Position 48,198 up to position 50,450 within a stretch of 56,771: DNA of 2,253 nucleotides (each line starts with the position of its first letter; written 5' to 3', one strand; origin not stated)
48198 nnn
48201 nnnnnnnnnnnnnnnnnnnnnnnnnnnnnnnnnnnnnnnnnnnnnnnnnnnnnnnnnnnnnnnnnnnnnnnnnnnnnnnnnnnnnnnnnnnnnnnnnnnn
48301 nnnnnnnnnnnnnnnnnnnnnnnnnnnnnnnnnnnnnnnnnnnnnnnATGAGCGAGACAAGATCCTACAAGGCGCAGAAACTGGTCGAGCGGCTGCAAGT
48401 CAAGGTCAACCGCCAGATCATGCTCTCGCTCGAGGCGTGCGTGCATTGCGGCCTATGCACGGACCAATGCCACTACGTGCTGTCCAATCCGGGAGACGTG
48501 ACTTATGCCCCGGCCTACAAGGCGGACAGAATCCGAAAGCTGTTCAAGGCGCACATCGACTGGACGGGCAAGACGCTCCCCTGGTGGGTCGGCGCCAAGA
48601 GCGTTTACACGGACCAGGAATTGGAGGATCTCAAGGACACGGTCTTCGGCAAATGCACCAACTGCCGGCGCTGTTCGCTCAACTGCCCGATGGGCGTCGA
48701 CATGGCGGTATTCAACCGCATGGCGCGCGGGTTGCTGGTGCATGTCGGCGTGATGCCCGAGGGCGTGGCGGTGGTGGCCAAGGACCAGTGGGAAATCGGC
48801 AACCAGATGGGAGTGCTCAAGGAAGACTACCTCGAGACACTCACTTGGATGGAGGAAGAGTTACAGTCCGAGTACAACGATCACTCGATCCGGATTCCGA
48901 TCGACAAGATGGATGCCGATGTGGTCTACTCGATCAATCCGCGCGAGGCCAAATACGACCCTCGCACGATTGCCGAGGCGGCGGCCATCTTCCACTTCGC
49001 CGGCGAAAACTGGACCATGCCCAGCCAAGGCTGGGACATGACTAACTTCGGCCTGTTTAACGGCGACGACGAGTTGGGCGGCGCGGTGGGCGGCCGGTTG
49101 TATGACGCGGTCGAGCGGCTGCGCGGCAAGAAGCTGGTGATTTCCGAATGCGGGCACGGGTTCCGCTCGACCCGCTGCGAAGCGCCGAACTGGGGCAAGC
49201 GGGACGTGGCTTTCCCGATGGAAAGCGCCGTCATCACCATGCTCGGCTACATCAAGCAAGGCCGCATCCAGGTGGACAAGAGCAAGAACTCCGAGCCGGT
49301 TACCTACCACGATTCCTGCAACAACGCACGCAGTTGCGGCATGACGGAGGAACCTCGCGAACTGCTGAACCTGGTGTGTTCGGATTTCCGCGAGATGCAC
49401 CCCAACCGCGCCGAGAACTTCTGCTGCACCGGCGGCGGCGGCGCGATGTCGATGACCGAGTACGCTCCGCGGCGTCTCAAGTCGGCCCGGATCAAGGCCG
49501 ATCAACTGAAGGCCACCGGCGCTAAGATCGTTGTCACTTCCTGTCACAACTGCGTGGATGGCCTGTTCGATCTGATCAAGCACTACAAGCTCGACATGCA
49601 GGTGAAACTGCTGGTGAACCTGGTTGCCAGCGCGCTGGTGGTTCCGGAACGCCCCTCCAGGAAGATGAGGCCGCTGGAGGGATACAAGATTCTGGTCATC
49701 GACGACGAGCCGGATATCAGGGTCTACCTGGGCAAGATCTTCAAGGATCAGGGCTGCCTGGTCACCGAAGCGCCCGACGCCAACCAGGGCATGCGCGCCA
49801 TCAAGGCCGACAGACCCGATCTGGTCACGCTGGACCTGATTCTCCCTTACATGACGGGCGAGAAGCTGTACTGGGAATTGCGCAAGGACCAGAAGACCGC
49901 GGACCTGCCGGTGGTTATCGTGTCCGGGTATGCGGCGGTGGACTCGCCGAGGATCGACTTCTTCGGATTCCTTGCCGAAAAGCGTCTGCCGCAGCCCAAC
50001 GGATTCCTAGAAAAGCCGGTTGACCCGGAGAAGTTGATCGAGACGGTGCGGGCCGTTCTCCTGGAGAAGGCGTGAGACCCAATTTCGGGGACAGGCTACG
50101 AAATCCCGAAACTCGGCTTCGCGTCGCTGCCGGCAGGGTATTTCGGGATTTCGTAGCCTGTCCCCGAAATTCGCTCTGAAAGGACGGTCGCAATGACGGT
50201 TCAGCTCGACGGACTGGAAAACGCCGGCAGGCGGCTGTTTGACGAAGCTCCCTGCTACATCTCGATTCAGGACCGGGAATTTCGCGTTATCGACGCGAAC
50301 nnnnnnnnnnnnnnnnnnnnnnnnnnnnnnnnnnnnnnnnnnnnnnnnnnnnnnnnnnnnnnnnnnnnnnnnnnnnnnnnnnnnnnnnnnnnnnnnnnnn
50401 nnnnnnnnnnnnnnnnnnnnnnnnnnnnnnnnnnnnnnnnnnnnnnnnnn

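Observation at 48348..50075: HdrD/DsrK-type CCG iron-sulfur protein carrying a canonical receiver domain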

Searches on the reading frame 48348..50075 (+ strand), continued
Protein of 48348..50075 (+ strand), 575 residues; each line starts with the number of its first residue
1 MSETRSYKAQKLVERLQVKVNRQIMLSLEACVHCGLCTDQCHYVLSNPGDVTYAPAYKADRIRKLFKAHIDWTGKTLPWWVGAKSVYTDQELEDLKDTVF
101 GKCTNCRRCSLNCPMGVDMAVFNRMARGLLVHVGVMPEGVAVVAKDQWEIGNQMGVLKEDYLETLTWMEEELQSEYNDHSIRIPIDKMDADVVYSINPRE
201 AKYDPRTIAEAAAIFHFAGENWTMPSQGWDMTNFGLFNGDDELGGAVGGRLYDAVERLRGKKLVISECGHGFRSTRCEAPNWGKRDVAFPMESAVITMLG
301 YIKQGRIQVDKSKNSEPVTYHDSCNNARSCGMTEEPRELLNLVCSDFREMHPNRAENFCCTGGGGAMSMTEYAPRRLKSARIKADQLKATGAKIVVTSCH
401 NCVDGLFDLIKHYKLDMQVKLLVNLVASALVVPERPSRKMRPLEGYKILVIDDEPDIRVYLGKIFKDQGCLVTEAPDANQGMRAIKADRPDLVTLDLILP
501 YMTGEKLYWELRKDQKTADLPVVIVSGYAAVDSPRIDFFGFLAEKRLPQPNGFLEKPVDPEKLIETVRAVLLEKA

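Call 55: find_encoding_contigs(protein=P0126, flank=7000, max_places=2)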
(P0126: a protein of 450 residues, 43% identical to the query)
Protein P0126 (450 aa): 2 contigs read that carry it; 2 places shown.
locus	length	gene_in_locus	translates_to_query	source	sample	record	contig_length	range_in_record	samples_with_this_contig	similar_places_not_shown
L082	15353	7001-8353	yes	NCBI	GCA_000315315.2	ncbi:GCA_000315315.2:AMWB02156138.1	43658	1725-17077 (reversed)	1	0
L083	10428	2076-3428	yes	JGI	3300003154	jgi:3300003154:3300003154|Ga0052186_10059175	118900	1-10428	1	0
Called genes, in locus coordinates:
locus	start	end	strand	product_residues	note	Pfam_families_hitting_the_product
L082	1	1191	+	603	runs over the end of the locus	PF00664:ABC_membrane, PF00005:ABC_tran, PF02463:SMC_N (weak), PF06414:Zeta_toxin (faint)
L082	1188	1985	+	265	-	PF00459:Inositol_P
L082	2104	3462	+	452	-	PF02878:PGM_PMM_I, PF02879:PGM_PMM_II, PF02880:PGM_PMM_III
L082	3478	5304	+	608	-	PF13522:GATase_6, PF13537:GATase_7, PF01380:SIS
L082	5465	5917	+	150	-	PF08922:DUF1905, PF13376:OmdA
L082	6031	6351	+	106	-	PF04358:DsrC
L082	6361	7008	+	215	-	-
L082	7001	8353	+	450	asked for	PF13187:Fer4_9 (faint), PF13183:Fer4_8, PF12838:Fer4_7 (weak), PF13534:Fer4_17 (weak), PF02754:CCG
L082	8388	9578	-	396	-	PF00266:Aminotran_5, PF01053:Cys_Met_Meta_PP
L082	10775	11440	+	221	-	PF01545:Cation_efflux, PF16916:ZT_dimer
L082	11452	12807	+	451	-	PF01938:TRAM (weak), PF05958:tRNA_U5-meth_tr, PF01135:PCMT (weak), PF05175:MTS, PF03602:Cons_hypoth95, PF09445:Methyltransf_15, PF13649:Methyltransf_25, PF13847:Methyltransf_31, +3 more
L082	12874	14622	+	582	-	PF05960:DUF885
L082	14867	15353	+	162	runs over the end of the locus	PF11969:DcpS_C (weak), PF01230:HIT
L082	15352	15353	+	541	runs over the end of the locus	PF00330:Aconitase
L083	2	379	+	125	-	?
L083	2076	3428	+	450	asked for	PF13187:Fer4_9 (faint), PF13183:Fer4_8, PF12838:Fer4_7 (weak), PF13534:Fer4_17 (weak), PF02754:CCG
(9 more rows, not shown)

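Call 77: predict_structure(alignment_id=A2)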
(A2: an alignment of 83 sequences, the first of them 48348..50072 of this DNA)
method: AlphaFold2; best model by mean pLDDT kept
length: 575 residues; sequences in the alignment: 83
mean_pLDDT: 89.1   pTM: 0.72
mean pLDDT of the five models: 89.1, 88.5, 88.2, 86.2, 84.4
residues with pLDDT >= 90: 333; 70-90: 211; 50-70: 21; < 50: 10
segments of 3 or more residues with pLDDT < 50: 437-439
pLDDT, mean of each block of 10 residues (from residue 1): 80 86 81 83 86 88 88 84 88 91 86 88 90 90 91 93 96 91 97 94 92 97 96 87 93 97 93 90 93 97 98 98 89 95 98 92 58 86 95 95 90 96 97 63 86 92 92 93 93 90 86 91 80 66 89 88 90 67
secondary structure, 60 per line:
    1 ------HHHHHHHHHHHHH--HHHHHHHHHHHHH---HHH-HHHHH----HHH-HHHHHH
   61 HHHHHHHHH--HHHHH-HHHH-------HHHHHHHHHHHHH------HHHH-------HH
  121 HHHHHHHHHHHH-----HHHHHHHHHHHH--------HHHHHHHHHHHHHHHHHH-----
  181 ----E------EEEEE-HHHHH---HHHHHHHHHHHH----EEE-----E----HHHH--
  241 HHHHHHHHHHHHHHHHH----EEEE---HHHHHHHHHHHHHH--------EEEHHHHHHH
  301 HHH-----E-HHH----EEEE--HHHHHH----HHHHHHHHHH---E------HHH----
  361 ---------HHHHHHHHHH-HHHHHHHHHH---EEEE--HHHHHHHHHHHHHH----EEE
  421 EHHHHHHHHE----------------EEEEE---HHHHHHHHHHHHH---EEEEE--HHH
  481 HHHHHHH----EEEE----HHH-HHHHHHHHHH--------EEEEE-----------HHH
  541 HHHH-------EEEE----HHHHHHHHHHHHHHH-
elements in order: H7-19 H22-34 H42-46 H55-69 H72-76 H78-81 H89-101 H108-111 H119-132 H138-149 H158-175 E192-196 H198-202 H206-217 E222-224 H235-238 H241-257 E262-265 H269-282 E291-293 H294-303 E318-321 H324-329 H334-343 H370-379 H381-390 E394-397 H400-413 E418-421 H422-429 E447-451 H455-467 E471-475 H478-487 E492-495 H504-513 E522-526 H538-544 E552-555 H560-574

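Call 79: fold_search(model_id=the predicted structure, library=pdb)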
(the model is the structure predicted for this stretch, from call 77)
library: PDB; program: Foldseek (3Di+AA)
matches with E <= 10: 1519; with E <= 0.001: 519
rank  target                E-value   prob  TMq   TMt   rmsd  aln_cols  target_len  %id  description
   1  9ojn                  5.2e-16  1.00  0.54  0.43   5.1       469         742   17  Structure of Mycobacterium smegmatis EtfD (released 2025-05-21)
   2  9a6l_A                3.9e-08  1.00  0.32  0.71   5.5       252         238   15  Integrative model of LUTA-LUTB by crosslinking MS and deep learning (released 2024-09-18)
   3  9dvt_R                3.0e-07  1.00  0.20  0.48   2.2       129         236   31  Cryo-EM structure of RpaA bound to PkaiBC DNA and the CTD of the alpha subunit of RNAP from the cyanobacterium Synecho (released 2025-10-15)
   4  9dvt_S                3.6e-07  1.00  0.20  0.49   2.1       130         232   31  Cryo-EM structure of RpaA bound to PkaiBC DNA and the CTD of the alpha subunit of RNAP from the cyanobacterium Synecho (released 2025-10-15)
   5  4ja2                  5.4e-07  1.00  0.20  0.88   2.8       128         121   24  Structural basis of a rationally rewired protein-protein interface (RR468mutant V13P, L14I, I17M and N21V) (released 2013-09-04)
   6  1pey_C                6.0e-07  1.00  0.19  0.84   2.8       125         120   25  Crystal structure of the Response Regulator Spo0F complexed with Mn2+ (released 2004-05-18)
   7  5uht_B                6.7e-07  1.00  0.20  0.87   2.8       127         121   24  Structure of the Thermotoga maritima HK853-BeF3-RR468 complex at pH 5.0 (released 2017-12-27)
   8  3grc_A                6.7e-07  1.00  0.19  0.84   3.1       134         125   27  Crystal structure of a sensor protein from Polaromonas sp. JS666 (released 2009-04-14)
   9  2iyn_B                7.5e-07  1.00  0.20  0.86   3.0       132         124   26  The co-factor-induced pre-active conformation in PhoB (released 2006-08-30)
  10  1srr_C                7.5e-07  1.00  0.19  0.84   2.9       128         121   25  CRYSTAL STRUCTURE OF A PHOSPHATASE RESISTANT MUTANT OF SPORULATION RESPONSE REGULATOR SPO0F FROM BACILLUS SUBTILIS (released 1997-04-21)
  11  6rh1_C                8.3e-07  1.00  0.20  0.88   2.9       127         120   23  Revisiting pH-gated conformational switch. Complex HK853-RR468 D53A pH 7 (released 2020-02-19)
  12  2i6f_A                8.3e-07  1.00  0.19  0.82   2.5       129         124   27  Receiver domain from Myxococcus xanthus social motility protein FrzS (released 2007-03-13)
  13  6ifh                  1.1e-06  1.00  0.19  0.88   2.3       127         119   24  Unphosphorylated Spo0F from Paenisporosarcina sp. TG-14 (released 2019-01-16)
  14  1srr_A                1.1e-06  1.00  0.19  0.83   2.9       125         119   25  CRYSTAL STRUCTURE OF A PHOSPHATASE RESISTANT MUTANT OF SPORULATION RESPONSE REGULATOR SPO0F FROM BACILLUS SUBTILIS (released 1997-04-21)
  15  1udr_A                1.1e-06  1.00  0.20  0.83   3.1       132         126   26  CHEY MUTANT WITH LYS 91 REPLACED BY ASP, LYS 92 REPLACED BY ALA, ILE 96 REPLACED BY LYS AND ALA 98 REPLACED BY LEU (ST (released 1997-11-19)
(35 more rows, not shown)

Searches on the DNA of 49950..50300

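Call 86: search_rna_families(source=window, start=49950, end=50300, threshold=evalue, max_evalue=1)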
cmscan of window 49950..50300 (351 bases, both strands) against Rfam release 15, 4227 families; matches with E-value up to 1: 4.
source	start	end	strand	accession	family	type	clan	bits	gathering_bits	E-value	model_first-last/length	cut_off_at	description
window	50075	50175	-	RF00764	mir-191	Gene; miRNA;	-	24.6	54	0.003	1-91/91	no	mir-191 microRNA precursor family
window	50069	50180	+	RF04029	mir-8521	Gene; miRNA;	-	23.9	80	0.0072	1-68/68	no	mir-8521 microRNA precursor family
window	50076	50176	+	RF00764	mir-191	Gene; miRNA;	-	23.7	54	0.0052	1-91/91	no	mir-191 microRNA precursor family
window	50013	50212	-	RF02571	Mcr7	Gene; sRNA;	-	17.8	380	0.022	1-351/351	no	mcr7 sRNA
